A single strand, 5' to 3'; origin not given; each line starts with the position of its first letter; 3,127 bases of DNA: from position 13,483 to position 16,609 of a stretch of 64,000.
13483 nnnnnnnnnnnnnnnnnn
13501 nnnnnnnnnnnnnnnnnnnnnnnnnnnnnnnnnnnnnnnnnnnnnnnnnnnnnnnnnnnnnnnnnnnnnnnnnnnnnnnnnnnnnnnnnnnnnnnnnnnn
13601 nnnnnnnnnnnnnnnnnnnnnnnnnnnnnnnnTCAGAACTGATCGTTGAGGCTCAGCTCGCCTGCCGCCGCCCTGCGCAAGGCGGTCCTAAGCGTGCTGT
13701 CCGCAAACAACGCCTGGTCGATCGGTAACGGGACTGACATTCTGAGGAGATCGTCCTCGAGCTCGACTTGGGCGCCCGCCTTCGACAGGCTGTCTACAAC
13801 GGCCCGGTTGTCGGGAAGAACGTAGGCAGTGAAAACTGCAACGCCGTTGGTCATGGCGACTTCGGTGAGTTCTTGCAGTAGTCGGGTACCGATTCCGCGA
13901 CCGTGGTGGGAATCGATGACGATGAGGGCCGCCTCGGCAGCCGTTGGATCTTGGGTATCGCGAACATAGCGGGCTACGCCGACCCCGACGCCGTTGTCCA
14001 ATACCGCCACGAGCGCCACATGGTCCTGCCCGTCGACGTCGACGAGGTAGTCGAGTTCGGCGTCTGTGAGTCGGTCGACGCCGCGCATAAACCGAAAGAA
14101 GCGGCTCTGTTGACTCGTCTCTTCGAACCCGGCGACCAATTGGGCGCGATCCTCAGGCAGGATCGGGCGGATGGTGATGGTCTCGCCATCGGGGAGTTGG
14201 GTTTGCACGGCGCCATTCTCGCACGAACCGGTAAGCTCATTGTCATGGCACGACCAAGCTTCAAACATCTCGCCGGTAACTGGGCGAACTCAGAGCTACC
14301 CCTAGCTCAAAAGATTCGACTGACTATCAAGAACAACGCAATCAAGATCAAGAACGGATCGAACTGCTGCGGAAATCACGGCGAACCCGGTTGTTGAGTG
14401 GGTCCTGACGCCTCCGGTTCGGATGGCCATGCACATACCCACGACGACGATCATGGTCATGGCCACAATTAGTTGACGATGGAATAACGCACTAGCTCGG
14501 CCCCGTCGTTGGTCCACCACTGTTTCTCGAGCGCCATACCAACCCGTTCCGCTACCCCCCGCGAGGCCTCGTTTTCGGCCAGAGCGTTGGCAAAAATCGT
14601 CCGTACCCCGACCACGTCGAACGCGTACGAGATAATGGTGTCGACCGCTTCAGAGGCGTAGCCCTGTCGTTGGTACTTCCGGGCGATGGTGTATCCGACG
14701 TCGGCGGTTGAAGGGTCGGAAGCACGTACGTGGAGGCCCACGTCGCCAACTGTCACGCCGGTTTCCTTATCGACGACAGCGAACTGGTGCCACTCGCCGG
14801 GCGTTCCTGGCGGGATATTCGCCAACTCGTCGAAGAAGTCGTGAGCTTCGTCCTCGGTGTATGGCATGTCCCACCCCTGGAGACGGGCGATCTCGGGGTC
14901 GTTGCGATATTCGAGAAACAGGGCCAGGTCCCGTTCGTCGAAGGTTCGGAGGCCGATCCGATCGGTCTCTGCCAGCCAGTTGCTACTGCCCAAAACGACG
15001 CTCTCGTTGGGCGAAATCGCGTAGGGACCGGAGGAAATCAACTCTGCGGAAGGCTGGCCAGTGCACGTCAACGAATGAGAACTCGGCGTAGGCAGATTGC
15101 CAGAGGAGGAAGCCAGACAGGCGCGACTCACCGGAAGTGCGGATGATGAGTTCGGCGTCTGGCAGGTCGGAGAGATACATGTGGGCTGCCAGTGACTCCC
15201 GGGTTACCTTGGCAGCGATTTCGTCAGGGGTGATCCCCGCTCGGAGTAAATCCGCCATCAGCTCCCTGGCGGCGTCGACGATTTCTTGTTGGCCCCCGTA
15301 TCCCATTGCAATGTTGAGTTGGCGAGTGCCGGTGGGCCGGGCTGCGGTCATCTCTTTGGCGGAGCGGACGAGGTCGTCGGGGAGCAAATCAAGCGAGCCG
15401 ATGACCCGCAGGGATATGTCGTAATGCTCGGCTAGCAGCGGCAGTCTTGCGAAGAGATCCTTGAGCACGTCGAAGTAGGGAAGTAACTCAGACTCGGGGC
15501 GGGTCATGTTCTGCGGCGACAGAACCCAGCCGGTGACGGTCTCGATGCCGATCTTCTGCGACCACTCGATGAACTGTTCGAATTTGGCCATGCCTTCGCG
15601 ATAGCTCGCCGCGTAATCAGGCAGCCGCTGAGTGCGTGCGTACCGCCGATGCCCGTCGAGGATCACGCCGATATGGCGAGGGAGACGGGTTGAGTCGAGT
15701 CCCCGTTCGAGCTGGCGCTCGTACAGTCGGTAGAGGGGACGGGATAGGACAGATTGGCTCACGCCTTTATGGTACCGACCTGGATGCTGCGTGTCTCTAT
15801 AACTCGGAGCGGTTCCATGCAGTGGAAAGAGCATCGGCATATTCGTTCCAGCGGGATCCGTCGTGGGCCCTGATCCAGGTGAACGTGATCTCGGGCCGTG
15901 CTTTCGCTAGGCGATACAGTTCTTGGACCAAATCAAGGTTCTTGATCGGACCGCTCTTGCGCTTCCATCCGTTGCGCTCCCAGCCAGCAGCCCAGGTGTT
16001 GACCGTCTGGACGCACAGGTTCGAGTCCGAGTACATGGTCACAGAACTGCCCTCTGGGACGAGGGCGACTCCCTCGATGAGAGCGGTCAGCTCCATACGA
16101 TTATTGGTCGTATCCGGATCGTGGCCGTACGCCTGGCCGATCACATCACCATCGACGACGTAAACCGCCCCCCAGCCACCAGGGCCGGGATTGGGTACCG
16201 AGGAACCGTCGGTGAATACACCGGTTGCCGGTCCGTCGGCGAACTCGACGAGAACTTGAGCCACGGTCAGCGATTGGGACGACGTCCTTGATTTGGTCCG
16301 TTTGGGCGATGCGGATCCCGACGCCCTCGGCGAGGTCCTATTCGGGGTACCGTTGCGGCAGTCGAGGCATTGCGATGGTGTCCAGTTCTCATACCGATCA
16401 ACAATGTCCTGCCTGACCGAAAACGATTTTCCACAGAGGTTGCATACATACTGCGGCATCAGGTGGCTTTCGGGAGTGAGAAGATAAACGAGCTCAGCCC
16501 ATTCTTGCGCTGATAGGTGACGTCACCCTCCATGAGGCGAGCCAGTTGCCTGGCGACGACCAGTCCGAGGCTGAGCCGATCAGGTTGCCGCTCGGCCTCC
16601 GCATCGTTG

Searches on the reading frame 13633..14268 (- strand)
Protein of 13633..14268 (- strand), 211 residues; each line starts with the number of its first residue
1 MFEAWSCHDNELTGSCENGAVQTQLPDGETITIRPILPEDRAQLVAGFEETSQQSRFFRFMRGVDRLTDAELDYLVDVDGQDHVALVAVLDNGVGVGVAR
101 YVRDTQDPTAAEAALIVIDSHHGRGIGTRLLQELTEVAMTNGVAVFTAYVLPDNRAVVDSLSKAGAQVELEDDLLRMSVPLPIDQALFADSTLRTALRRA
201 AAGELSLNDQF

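Call 45: search_protein_families(library=pfam, proteins=[window:13633-14268:-], max_evalue=0.001)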
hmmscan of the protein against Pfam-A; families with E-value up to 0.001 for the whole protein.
window:13633-14268:- (211 aa): 3 families
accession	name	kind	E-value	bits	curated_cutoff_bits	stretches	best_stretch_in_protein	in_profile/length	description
PF00583.31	Acetyltransf_1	-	3.3e-11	43.9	20.7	1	72-158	25-108/116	Acetyltransferase (GNAT) family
PF13302.13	Acetyltransf_3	-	6e-09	37.1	25.4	1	31-167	2-138/138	Acetyltransferase (GNAT) domain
PF13508.13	Acetyltransf_7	-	1.3e-06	29.1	27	1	86-144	6-63/84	Acetyltransferase (GNAT) domain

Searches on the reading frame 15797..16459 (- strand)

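Call 45: search_protein_families(library=pfam, proteins=[window:15797-16459:-], max_evalue=0.001)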
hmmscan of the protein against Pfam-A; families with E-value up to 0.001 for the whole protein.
window:15797-16459:- (220 aa): 1 family
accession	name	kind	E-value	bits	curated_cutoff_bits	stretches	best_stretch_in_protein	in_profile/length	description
PF00075.30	RNase_H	-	9e-33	113.9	25.8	1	80-213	5-137/141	RNase H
